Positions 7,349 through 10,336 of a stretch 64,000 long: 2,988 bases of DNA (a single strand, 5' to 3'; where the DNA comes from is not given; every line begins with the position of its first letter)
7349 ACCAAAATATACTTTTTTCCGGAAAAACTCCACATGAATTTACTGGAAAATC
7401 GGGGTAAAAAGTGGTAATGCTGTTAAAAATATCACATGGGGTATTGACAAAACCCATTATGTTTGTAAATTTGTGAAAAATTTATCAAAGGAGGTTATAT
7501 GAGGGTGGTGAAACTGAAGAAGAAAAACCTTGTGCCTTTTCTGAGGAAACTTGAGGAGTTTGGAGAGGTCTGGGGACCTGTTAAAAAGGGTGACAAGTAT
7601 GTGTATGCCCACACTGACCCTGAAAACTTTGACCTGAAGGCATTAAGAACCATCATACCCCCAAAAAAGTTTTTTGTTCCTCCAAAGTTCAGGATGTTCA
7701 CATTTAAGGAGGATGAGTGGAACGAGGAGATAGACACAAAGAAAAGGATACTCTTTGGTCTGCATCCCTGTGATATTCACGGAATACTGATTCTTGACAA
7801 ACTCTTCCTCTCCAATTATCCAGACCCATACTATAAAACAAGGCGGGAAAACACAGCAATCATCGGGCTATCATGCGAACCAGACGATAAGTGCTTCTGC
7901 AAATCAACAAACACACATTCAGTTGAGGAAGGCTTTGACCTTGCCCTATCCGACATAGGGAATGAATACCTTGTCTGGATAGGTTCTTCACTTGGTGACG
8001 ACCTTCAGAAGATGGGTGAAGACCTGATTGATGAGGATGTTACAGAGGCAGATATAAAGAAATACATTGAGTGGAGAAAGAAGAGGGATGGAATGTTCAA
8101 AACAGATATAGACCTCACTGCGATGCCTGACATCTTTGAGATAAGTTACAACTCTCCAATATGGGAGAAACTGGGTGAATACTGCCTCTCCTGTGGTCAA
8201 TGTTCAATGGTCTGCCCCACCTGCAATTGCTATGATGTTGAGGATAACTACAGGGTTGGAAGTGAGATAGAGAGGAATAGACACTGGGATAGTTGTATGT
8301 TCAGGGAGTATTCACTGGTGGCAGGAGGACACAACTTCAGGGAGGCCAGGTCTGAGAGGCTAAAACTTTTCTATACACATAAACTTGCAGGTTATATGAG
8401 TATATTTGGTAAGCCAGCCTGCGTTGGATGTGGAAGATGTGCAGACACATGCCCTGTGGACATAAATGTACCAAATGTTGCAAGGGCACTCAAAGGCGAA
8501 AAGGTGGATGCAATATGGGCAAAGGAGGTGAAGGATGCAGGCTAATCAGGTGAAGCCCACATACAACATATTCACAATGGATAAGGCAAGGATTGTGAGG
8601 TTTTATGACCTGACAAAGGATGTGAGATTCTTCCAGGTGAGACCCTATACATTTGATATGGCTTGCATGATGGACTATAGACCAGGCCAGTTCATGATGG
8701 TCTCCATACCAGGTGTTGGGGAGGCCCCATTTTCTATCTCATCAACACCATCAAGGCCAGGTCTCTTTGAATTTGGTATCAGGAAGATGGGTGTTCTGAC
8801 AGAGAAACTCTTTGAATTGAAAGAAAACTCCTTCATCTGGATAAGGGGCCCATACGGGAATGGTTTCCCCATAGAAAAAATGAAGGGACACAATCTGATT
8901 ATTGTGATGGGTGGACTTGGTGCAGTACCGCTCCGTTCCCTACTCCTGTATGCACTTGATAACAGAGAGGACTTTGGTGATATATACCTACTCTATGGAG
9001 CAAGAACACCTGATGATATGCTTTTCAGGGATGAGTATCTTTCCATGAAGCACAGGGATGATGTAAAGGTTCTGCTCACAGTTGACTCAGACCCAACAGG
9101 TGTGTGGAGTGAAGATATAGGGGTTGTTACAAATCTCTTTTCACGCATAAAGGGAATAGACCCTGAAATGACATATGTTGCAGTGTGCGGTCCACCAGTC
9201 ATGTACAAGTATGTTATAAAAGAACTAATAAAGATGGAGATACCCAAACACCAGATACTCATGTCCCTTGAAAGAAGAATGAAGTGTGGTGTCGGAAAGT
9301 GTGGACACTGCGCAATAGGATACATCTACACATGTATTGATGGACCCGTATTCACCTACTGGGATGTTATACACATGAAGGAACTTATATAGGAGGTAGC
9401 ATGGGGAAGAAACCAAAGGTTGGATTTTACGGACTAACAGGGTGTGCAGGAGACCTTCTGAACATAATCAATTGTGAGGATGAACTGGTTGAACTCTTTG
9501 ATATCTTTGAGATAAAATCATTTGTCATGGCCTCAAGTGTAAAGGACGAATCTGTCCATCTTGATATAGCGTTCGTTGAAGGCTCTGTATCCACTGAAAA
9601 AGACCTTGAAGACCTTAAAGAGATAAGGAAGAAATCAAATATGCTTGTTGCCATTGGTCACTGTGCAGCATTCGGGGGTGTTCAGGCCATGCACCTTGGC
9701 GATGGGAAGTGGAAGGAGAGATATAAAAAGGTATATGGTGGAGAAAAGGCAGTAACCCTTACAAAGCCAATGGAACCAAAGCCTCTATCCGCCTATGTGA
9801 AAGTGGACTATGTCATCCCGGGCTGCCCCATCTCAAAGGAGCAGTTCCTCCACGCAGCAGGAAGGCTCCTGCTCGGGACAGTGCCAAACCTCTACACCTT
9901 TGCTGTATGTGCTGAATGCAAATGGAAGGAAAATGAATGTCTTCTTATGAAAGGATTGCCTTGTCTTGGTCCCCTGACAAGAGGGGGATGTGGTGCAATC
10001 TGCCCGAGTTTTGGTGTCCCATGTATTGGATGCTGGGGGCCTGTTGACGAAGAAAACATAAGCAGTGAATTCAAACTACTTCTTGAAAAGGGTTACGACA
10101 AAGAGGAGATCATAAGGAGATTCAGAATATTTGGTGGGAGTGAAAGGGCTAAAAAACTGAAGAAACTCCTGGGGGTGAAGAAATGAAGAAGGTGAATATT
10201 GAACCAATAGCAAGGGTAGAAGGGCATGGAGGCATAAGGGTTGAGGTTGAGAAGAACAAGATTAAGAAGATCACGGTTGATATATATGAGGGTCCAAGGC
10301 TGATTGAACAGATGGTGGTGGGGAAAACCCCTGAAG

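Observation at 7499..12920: Pyrococcus-type sulfhydrogenase (group 3b NiFe) operon hydBGDA linked to a CoADR/NSR-like flavoprotein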

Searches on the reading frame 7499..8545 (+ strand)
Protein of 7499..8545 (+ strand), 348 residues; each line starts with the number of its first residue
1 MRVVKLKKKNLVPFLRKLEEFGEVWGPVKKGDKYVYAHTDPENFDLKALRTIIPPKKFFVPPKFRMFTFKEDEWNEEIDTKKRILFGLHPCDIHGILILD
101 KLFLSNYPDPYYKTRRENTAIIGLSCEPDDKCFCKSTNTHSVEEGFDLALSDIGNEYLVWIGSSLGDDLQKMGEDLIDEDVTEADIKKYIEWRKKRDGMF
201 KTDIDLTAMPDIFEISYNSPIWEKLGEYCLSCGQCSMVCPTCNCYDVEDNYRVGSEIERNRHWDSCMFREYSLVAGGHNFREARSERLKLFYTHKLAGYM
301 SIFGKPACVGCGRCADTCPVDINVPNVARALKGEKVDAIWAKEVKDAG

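Call 3: search_protein_families(library=pfam, proteins=[window:7499-8545:+])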
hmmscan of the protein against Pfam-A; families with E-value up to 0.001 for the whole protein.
window:7499-8545:+ (348 aa): 9 families
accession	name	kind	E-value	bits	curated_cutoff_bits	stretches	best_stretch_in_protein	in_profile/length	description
PF17179.9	Fer4_22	-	1.9e-32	112.4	27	1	229-322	2-95/95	4Fe-4S dicluster domain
PF12838.12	Fer4_7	-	3e-08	34.4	27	0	307-321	37-51/52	4Fe-4S dicluster domain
PF13237.11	Fer4_10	-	8.9e-07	29.2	25.5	0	305-323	6-22/53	4Fe-4S dicluster domain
PF00037.32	Fer4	-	2.2e-06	27.7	21.1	0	308-321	8-21/24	4Fe-4S binding domain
PF14697.11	Fer4_21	-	7.9e-06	26.4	35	0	306-321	39-55/59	4Fe-4S dicluster domain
PF13183.11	Fer4_8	-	4.2e-05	24.5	27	1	227-322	3-68/68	4Fe-4S dicluster domain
PF13484.11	Fer4_16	-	6.7e-05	24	30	0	308-324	2-18/66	4Fe-4S double cluster binding domain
PF12797.12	Fer4_2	-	8.2e-05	22.8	24.5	0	307-320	9-22/22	4Fe-4S binding domain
PF13187.11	Fer4_9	-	0.0001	22.7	27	0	228-321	1-50/52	4Fe-4S dicluster domain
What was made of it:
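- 7499..8545 (+): hydB: Fe-S beta subunit (AsrA-like), with two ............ motifs and further Cys residues. Pfam Fer4_22, E 1.9e-32 (call 3).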

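Call 4: search_protein_families(library=ncbifam, proteins=[window:7499-8545:+])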
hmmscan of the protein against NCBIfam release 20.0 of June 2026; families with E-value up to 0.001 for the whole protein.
window:7499-8545:+ (348 aa): 13 families
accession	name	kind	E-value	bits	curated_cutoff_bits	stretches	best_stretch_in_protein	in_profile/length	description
NF040829.1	sulfhyd_ShyB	equivalog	3.4e-101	338.6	690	1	1-328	1-326/334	NAD(P)-dependent hydrogenase/sulfhydrogenase 2 subunit beta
NF040833.1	sulfhyd_HydB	equivalog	4.7e-86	288.9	750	1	1-333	1-337/367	NADPH-dependent hydrogenase/sulfhydrogenase 1 subunit beta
TIGR02910.1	sulfite_red_A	equivalog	1.3e-49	169.3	323.15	1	4-333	3-328/334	anaerobic sulfite reductase subunit AsrA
NF038196.1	ferrodoxin_EFR1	subfamily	2.8e-06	27.5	75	0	204-243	161-200/242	EFR1 family ferrodoxin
NF042909.1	FMH_DH_FwdF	exception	1.4e-05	24.4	375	0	304-334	223-251/336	tungsten-dependent formylmethanofuran dehydrogenase subunit FwdF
NF040763.1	FeFe_hydrog_A6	exception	1.5e-05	23.6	765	0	228-259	189-220/571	NADH-dependent [FeFe] hydrogenase, group A6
TIGR02176.1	pyruv_ox_red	equivalog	3.3e-05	21.9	911.35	0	197-242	658-698/1167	pyruvate:ferredoxin (flavodoxin) oxidoreductase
TIGR01971.1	NuoI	subfamily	8e-05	22.2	113.05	0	301-326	38-63/121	NADH-quinone oxidoreductase, chain I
NF058577.1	FdxA_fam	equivalog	0.00013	22.1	65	0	307-321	37-51/52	4Fe-4S ferredoxin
NF040612.1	F420_dehyd_FpoI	exception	0.0002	21.2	180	0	302-321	38-57/135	F420H2 dehydrogenase subunit FpoI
TIGR01945.1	rnfC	subfamily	0.00026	19.6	245.95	0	306-346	363-403/435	RnfABCDGE type electron transport complex subunit C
NF040864.1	HgcB_ferredoxin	equivalog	0.0004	20.2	99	0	306-322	14-30/93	mercury methylation ferredoxin HgcB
TIGR02936.1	fdxN_nitrog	equivalog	0.00084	19.4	80.55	0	299-321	14-36/91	ferredoxin III, nif-specific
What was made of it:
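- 7499..8545 (+): NCBIfam sulfhyd_ShyB, E 3.4e-101, and HydB, E 4.7e-86 (call 4).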

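Call 68: search_solved_structures(query=window:7499-8545:+, max_evalue=1e-8)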
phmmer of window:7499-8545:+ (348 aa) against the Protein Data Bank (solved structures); distinct sequences matched with E-value up to 1e-8: 1.
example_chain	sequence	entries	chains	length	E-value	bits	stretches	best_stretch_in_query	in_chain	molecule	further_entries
9nez_B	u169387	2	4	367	9.9e-78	265.2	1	1-331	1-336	Sulfhydrogenase 1 subunit beta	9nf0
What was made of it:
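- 7499..8545 (+): PDB 9nez_B sulfhydrogenase 1 beta, E 9.9e-78, residues 1-331 (call 68).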

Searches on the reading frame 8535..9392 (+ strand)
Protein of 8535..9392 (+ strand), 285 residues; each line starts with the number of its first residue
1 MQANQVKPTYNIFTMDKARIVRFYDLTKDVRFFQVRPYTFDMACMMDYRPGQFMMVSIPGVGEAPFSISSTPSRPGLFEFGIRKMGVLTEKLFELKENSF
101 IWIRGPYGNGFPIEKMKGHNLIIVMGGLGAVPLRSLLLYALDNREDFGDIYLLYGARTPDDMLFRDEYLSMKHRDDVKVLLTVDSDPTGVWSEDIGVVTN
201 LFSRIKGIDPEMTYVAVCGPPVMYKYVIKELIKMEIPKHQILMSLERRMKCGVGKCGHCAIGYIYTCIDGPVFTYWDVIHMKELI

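Call 3: search_protein_families(library=pfam, proteins=[window:8535-9392:+])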
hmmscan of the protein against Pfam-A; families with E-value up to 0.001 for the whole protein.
window:8535-9392:+ (285 aa): 3 families
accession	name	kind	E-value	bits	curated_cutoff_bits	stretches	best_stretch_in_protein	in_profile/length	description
PF00175.26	NAD_binding_1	-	3.8e-13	50.5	22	1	124-227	2-107/109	Oxidoreductase NAD-binding domain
PF10418.14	DHODB_Fe-S_bind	-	3.8e-11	43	23.9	1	246-278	1-40/41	Iron-sulfur cluster binding domain of dihydroorotate dehydrogenase B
PF00970.30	FAD_binding_6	-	5e-06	27.2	21.1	1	21-109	5-96/99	Oxidoreductase FAD-binding domain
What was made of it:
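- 8535..9392 (+): hydG: FAD/NAD(P)-binding gamma subunit with a C-terminal [2Fe-2S] Cys cluster (C251, C256, C259, C267). Pfam FAD_binding_6, NAD_binding_1 and DHODB_Fe-S_bind (call 3).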

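Call 4: search_protein_families(library=ncbifam, proteins=[window:8535-9392:+])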
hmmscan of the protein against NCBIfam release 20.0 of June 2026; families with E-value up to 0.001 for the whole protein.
window:8535-9392:+ (285 aa): 22 families
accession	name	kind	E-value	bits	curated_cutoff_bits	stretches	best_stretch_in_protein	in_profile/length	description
NF006220.0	PRK08345.1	subfamily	1.8e-91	306.5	395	1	10-285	5-294/294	cytochrome-c3 hydrogenase subunit gamma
NF040830.1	sulfhyd_ShyC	equivalog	4.9e-75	252.4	600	1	11-285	2-288/288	NAD(P)-dependent hydrogenase/sulfhydrogenase 2 subunit gamma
NF040835.1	sulfhyd_HydG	equivalog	9.4e-73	245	650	1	4-282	6-288/292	NADPH-dependent hydrogenase/sulfhydrogenase 1 subunit gamma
TIGR02911.1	sulfite_red_B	equivalog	4.6e-63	212.8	288.6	1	37-276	20-254/261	anaerobic sulfite reductase subunit AsrB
NF000796.0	PRK00054.1-1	equivalog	4.3e-47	160.5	224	1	34-278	17-235/254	dihydroorotate dehydrogenase electron transfer subunit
NF000798.0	PRK00054.1-3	equivalog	9.4e-25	87.7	219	1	42-279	25-243/244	dihydroorotate dehydrogenase electron transfer subunit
NF004862.0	PRK06222.1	subfamily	5.5e-19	68.7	220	1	47-274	27-244/281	sulfide/dihydroorotate dehydrogenase-like FAD/NAD-binding protein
NF009414.0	PRK12778.1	equivalog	4.5e-18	64.9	1103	1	47-275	27-245/752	bifunctional dihydroorotate dehydrogenase B NAD binding subunit/NADPH-dependent glutamate synthase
NF000799.0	PRK00054.1-4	equivalog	2.3e-17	63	314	1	49-279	34-257/258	dihydroorotate dehydrogenase electron transfer subunit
TIGR01941.1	nqrF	equivalog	4.7e-16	58.7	295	1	84-243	238-400/405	NADH:ubiquinone reductase (Na(+)-transporting) subunit F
NF045803.1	MethMoxFADbindMmoC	equivalog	6.8e-15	54.7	500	1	17-243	108-337/343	aromatic/alkene monooxygenase hydroxylase FAD-binding subunit MmoC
NF000797.0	PRK00054.1-2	equivalog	8.5e-15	54.7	270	1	37-274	27-261/267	dihydroorotate dehydrogenase electron transfer subunit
NF058606.1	GlBtMonoRdsGbcB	equivalog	1e-14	54.2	500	1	19-233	17-233/362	glycine betaine monooxygenase reductase subunit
NF004470.0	PRK05802.1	equivalog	4e-14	52.4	313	1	48-263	96-305/330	sulfide/dihydroorotate dehydrogenase-like FAD/NAD-binding protein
NF007964.0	PRK10684.1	equivalog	2e-13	50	383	1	46-241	35-232/333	NADH oxidoreductase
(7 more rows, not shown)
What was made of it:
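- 8535..9392 (+): NCBIfam PRK08345, ShyC and HydG (call 4).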

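Call 69: search_solved_structures(query=window:8535-9392:+, max_evalue=1e-25)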
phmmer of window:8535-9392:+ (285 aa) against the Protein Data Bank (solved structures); distinct sequences matched with E-value up to 1e-25: 1.
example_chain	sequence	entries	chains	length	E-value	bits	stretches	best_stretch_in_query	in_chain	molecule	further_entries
9nez_C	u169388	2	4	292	1.6e-67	231.3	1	7-281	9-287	Sulfhydrogenase 1 subunit gamma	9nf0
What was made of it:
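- On [NiFe]-hydrogenase group 3b (NADP-coupled / sulfhydrogenase): Calls 3, 4, 68 and 69.
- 8535..9392 (+): PDB 9nez_C, E 1.6e-67 (call 69).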

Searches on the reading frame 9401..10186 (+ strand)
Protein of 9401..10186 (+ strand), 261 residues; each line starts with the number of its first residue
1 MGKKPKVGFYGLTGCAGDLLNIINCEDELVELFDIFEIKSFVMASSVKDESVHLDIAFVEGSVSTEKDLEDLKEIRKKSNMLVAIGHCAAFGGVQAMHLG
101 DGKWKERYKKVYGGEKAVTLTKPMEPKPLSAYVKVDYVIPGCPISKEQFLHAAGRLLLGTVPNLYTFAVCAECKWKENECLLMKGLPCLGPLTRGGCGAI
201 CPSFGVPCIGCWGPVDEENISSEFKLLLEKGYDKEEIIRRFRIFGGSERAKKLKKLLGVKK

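Call 3: search_protein_families(library=pfam, proteins=[window:9401-10186:+])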
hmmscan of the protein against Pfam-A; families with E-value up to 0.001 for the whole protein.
window:9401-10186:+ (261 aa): 1 family
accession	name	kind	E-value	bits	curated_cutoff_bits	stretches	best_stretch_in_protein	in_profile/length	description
PF01058.29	Oxidored_q6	-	7.6e-24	84.3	27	1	15-152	1-124/128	NADH ubiquinone oxidoreductase, 20 Kd subunit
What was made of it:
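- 9401..10186 (+): hydD: hydrogenase small (delta) subunit, 12 Cys, no Tat signal. Pfam Oxidored_q6 (call 3).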

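Call 4: search_protein_families(library=ncbifam, proteins=[window:9401-10186:+])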
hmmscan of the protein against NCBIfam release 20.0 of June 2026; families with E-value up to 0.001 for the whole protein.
window:9401-10186:+ (261 aa): 4 families
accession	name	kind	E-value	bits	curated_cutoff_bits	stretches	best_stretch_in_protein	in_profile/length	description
NF040831.1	sulfhyd_ShyD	equivalog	1.7e-66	224.3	460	1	6-244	2-237/240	NAD(P)-dependent hydrogenase/sulfhydrogenase 2 subunit delta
NF040836.1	sulfhyd_HydD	equivalog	8.6e-65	218.5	500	1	3-248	4-248/261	NADPH-dependent hydrogenase/sulfhydrogenase 1 subunit delta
NF045875.1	F420_non_VhuG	exception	2e-34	119.1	450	2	1-176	1-183/286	F420-non-reducing hydrogenase subunit VhuG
TIGR03294.1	FrhG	equivalog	2.4e-19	70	245.5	1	5-206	2-191/228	coenzyme F420 hydrogenase subunit gamma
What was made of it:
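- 9401..10186 (+): NCBIfam ShyD and HydD (call 4).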

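Call 70: search_solved_structures(query=window:9401-10186:+, max_evalue=1e-12)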
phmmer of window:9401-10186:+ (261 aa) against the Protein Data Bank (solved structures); distinct sequences matched with E-value up to 1e-12: 7.
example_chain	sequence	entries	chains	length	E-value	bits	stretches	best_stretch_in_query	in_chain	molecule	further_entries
9nez_A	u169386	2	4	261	3.3e-60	206.9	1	4-253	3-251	Sulfhydrogenase 1 subunit delta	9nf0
9e15_A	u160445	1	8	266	4e-60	206.6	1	4-253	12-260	Sulfhydrogenase 1 subunit delta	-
9e1j_A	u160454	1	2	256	3.4e-59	203.6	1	4-253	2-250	Sulfhydrogenase 1 subunit delta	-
5odc_E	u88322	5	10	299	1.1e-31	113.4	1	8-179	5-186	Methyl-viologen reducing hydrogenase subunit G | Methyl-viologen reducing hydrogenase, subunit G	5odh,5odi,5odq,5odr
9sfi_I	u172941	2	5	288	1.2e-29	106.6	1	2-178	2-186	F420-non-reducing hydrogenase small subunit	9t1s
9sw2_E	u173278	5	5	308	9.6e-26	93.9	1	1-175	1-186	F420-non-reducing hydrogenase subunit G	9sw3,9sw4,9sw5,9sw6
7t2r_E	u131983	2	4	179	1.1e-13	54.4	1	4-164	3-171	NiFe hydrogenase small subunit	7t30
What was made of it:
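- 9401..10186 (+): PDB 9nez_A, E 3.3e-60, against Mvh G at 1.1e-31 (call 70).
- On [NiFe]-hydrogenase group 3b (NADP-coupled / sulfhydrogenase): Best match is SHI delta (call 70).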
